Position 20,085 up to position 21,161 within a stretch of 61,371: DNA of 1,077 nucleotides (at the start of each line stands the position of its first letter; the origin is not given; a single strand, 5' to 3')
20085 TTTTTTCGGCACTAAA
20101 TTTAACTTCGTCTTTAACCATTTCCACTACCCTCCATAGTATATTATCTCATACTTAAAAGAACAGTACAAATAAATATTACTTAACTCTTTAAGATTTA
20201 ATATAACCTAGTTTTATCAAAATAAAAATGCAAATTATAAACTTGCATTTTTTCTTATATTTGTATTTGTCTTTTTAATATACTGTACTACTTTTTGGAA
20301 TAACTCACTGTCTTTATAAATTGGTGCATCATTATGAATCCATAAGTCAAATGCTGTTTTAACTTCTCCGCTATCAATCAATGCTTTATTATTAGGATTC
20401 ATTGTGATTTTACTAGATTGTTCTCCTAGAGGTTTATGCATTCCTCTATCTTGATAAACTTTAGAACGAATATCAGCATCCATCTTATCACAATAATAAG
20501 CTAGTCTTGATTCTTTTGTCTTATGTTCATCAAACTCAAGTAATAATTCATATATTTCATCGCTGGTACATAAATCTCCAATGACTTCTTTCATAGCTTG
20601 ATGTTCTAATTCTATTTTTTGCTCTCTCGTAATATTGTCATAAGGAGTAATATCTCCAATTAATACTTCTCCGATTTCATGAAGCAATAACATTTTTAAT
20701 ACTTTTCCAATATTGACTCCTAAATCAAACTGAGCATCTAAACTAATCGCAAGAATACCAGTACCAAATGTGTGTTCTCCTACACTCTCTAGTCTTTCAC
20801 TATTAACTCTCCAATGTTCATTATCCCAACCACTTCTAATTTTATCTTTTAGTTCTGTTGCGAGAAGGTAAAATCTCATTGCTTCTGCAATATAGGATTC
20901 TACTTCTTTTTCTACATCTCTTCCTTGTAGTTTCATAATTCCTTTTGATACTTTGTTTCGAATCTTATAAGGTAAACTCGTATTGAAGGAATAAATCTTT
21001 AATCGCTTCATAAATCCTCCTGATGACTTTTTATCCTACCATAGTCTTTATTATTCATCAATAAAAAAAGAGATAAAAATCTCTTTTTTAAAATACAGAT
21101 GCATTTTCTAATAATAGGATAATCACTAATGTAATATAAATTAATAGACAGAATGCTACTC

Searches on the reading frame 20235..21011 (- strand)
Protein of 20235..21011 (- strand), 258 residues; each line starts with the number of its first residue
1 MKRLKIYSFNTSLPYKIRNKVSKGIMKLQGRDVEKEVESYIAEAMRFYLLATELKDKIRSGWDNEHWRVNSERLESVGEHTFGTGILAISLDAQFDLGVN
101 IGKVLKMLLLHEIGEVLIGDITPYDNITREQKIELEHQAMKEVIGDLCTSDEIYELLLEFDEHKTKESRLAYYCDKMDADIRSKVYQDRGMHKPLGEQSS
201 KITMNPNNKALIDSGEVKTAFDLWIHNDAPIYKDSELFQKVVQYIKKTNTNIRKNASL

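Call 69: search_protein_families(library=pfam, proteins=[window:20235-21011:-], max_evalue=0.01)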
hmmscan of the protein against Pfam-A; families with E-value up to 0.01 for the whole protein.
window:20235-21011:- (258 aa): 3 families
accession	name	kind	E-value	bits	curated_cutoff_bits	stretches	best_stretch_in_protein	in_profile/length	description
PF13023.12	HD_3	-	9.7e-27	94.3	22.5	1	53-192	3-140/165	HD domain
PF12917.13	YfbR-like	-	4.2e-07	30.3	25.9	1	72-183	21-141/182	5'-deoxynucleotidase YfbR-like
PF01966.28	HD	-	1.2e-05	25.9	22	1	77-179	1-115/116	HD domain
